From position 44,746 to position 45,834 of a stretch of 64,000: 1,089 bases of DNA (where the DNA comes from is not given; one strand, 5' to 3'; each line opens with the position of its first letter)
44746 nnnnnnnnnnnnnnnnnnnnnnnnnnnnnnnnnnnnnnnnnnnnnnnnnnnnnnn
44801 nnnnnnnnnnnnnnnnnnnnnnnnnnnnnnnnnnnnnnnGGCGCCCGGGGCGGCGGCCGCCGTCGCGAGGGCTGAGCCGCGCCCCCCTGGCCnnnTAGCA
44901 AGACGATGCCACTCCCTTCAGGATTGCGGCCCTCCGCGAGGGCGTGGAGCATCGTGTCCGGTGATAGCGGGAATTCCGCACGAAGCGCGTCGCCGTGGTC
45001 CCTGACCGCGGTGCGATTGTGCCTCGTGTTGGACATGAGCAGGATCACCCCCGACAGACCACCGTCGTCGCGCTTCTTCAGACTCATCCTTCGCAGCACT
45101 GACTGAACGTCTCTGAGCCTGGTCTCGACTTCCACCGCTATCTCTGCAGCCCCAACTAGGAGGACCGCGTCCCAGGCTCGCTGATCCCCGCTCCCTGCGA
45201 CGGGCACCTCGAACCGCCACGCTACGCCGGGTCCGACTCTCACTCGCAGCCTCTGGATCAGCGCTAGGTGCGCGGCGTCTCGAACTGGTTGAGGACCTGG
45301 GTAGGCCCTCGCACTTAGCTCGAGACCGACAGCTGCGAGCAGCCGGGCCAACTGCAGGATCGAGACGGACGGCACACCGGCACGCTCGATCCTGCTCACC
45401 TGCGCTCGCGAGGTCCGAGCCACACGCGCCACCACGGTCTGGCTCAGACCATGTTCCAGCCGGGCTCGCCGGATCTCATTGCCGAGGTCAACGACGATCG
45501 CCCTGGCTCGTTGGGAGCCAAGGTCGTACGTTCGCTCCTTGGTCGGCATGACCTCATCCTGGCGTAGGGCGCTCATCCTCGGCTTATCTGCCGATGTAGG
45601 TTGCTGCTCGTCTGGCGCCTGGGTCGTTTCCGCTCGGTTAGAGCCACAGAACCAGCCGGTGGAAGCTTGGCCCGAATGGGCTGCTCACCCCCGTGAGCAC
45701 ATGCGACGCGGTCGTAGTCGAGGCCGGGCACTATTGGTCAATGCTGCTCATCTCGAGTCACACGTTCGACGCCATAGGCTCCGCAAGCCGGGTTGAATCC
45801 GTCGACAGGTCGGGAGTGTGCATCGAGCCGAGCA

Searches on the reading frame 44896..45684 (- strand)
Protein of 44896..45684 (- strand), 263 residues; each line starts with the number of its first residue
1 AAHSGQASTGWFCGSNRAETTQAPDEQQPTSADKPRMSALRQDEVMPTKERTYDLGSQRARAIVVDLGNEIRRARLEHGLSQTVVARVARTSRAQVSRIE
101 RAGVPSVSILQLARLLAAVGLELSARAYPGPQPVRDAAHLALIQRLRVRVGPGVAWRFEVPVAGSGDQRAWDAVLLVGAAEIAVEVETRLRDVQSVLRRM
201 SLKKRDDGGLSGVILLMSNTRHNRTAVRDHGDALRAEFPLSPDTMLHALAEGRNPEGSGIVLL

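Call 61: search_protein_families(library=pfam, proteins=[window:44896-45684:-], max_evalue=0.00001)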
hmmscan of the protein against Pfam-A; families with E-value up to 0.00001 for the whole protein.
window:44896-45684:- (263 aa): 2 families
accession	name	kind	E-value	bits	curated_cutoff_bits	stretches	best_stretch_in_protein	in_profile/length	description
PF13560.12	HTH_31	-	4.8e-09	36.8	27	1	66-126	1-61/64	Helix-turn-helix domain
PF01381.28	HTH_3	-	1.1e-07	32.2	23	1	71-111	1-42/55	Helix-turn-helix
